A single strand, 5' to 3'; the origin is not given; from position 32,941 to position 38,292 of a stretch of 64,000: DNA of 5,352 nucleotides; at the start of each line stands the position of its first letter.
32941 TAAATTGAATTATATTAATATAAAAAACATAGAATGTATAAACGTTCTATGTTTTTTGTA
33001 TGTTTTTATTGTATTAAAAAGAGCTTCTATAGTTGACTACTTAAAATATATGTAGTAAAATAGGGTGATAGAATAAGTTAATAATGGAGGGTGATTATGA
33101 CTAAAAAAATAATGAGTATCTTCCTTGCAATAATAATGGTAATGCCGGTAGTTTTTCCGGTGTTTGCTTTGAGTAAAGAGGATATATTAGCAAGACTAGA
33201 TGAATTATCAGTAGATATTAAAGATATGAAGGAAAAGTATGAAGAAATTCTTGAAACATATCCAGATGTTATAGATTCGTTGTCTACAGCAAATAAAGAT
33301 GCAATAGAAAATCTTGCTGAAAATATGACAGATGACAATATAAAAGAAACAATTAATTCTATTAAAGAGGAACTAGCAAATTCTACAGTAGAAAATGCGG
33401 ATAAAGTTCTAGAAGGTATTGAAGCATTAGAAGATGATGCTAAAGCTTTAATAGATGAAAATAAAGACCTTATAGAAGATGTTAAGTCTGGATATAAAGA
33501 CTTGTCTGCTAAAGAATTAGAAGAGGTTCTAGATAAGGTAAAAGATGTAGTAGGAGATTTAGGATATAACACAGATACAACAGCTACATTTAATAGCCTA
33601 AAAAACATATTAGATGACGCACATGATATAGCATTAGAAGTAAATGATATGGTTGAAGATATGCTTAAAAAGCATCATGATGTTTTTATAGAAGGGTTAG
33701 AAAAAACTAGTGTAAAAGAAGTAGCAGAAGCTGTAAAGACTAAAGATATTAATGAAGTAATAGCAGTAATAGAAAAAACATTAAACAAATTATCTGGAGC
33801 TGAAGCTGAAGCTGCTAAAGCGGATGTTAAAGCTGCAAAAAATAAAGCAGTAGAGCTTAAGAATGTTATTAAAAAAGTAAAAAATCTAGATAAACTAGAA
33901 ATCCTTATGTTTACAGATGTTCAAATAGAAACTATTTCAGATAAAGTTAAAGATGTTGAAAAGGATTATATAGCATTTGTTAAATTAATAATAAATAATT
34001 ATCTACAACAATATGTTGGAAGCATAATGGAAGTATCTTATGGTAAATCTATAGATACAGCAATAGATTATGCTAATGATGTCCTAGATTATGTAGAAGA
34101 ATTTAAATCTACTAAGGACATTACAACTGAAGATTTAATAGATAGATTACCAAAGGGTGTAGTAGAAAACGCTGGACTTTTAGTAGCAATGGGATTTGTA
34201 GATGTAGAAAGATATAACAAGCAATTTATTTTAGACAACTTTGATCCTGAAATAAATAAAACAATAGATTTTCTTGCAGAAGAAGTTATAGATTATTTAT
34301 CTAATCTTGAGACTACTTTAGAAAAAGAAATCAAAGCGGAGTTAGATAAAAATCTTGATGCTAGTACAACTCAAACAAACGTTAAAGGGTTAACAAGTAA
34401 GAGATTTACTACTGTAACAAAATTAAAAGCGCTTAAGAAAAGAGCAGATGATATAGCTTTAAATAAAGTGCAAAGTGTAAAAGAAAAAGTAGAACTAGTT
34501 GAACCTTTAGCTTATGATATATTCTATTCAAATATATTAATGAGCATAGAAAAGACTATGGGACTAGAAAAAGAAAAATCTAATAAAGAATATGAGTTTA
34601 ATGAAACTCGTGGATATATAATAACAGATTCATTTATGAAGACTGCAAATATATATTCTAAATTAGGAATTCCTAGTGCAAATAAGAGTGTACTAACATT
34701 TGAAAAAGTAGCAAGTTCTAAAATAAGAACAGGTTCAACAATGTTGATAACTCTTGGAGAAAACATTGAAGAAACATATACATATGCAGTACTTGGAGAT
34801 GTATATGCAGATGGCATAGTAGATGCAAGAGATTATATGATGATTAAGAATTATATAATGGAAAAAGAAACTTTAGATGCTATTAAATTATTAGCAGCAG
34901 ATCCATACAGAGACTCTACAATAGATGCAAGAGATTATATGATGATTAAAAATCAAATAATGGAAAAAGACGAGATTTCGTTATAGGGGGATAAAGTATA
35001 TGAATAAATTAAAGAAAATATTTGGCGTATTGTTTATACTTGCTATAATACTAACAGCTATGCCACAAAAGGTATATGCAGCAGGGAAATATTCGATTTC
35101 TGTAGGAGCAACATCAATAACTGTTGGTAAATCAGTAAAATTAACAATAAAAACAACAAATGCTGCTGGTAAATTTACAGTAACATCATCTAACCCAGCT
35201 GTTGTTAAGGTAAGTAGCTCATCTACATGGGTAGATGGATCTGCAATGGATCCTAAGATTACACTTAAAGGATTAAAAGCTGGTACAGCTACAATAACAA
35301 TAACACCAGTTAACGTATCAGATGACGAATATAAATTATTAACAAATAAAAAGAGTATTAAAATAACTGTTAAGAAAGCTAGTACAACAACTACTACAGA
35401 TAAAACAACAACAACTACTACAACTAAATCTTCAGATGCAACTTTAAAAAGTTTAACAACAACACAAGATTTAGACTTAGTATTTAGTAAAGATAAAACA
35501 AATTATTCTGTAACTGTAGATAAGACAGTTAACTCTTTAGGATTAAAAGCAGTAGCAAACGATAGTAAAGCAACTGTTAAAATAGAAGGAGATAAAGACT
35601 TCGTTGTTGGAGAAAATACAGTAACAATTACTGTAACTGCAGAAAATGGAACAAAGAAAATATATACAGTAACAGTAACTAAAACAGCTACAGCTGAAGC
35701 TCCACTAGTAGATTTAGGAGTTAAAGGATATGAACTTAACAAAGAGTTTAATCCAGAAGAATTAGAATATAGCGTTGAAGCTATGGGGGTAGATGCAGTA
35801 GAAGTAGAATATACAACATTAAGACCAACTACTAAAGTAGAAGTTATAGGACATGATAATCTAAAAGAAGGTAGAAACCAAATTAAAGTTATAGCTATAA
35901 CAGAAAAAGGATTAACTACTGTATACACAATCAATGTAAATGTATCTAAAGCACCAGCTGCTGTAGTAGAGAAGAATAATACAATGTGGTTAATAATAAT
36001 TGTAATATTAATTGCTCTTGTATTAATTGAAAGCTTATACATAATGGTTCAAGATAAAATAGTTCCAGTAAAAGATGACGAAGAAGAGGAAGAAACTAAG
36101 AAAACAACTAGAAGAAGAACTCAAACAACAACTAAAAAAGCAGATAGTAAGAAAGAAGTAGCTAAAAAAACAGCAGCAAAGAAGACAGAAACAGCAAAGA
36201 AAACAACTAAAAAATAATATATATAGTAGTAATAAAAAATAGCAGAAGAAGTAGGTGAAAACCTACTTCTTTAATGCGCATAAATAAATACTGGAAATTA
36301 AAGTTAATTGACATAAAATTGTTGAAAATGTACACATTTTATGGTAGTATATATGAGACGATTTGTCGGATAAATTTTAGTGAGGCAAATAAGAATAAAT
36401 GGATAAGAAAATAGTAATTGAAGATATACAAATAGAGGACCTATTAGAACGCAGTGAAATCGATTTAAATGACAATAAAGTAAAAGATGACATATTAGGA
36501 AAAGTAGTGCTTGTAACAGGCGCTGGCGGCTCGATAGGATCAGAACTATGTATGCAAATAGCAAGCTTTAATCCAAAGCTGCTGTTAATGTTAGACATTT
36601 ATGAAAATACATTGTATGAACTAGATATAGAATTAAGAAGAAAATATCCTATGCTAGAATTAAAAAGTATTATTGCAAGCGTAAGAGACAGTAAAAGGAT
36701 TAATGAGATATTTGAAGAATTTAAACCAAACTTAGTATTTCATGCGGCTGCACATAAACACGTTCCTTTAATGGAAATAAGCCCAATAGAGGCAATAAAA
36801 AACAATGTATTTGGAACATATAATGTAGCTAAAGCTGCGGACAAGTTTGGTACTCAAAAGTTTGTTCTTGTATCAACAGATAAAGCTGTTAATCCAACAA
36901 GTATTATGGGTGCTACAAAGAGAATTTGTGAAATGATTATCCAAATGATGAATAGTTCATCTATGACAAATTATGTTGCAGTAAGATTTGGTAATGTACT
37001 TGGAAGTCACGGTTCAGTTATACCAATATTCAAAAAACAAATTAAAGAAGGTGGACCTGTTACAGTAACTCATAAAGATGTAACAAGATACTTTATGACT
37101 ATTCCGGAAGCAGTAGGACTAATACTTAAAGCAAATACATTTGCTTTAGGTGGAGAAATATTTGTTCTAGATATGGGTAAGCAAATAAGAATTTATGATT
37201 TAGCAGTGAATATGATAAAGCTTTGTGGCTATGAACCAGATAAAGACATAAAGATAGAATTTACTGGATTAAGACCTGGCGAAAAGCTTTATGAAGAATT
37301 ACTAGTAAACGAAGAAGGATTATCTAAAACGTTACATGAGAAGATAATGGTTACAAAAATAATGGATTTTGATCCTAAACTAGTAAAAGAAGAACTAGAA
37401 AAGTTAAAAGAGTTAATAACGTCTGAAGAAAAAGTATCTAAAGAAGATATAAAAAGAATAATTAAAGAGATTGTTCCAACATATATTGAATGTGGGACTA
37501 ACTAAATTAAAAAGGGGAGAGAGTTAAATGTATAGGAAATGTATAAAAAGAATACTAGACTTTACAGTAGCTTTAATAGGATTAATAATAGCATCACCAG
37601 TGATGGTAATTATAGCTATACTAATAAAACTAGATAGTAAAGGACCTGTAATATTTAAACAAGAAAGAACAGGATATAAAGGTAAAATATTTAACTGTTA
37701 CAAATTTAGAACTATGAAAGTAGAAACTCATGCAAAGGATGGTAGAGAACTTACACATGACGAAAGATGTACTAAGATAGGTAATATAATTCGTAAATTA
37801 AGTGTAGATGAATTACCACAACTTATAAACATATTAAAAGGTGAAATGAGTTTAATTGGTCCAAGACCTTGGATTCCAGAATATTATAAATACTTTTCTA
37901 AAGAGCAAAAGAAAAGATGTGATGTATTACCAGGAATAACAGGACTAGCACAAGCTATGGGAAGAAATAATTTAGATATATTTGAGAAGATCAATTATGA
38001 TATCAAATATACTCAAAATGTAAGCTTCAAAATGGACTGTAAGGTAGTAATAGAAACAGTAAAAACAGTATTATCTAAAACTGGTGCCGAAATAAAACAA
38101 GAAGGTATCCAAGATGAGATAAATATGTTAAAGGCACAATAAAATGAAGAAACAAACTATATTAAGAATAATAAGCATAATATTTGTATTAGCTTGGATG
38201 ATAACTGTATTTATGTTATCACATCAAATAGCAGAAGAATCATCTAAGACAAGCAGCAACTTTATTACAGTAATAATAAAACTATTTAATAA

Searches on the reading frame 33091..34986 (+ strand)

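Call 63: search_protein_families(library=pfam, proteins=[window:33091-34986:+], max_evalue=0.00001)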
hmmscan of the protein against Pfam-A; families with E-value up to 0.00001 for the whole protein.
window:33091-34986:+ (631 aa): 1 family
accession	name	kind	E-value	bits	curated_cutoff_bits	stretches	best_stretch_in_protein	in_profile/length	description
PF00404.24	Dockerin_1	-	8.5e-13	48.7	22.9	1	568-623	1-56/57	Dockerin type I domain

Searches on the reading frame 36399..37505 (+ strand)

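Call 63: search_protein_families(library=pfam, proteins=[window:36399-37505:+], max_evalue=0.00001)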
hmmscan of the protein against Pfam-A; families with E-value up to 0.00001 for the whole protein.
window:36399-37505:+ (368 aa): 5 families
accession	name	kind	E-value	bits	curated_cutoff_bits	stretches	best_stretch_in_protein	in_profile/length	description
PF02719.21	Polysacc_synt_2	-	3.2e-120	401.2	20.2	1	37-319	1-291/293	Polysaccharide biosynthesis protein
PF01370.27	Epimerase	-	2.1e-22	80.2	20.9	1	37-248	1-227/240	NAD dependent epimerase/dehydratase family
PF04321.23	RmlD_sub_bind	-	2e-14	53.8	27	1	37-225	3-177/287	RmlD substrate binding domain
PF16363.11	GDP_Man_Dehyd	-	2.6e-13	50.6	27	1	38-162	1-131/332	GDP-mannose 4,6 dehydratase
PF01073.25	3Beta_HSD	-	2.7e-08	33.6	22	1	38-167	1-123/280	3-beta hydroxysteroid dehydrogenase/isomerase family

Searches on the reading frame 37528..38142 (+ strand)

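Call 63: search_protein_families(library=pfam, proteins=[window:37528-38142:+], max_evalue=0.00001)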
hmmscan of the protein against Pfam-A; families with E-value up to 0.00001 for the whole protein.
window:37528-38142:+ (204 aa): 1 family
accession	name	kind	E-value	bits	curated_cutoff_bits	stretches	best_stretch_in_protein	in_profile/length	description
PF02397.22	Bac_transf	-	4.5e-65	219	27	1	7-182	1-178/179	Bacterial sugar transferase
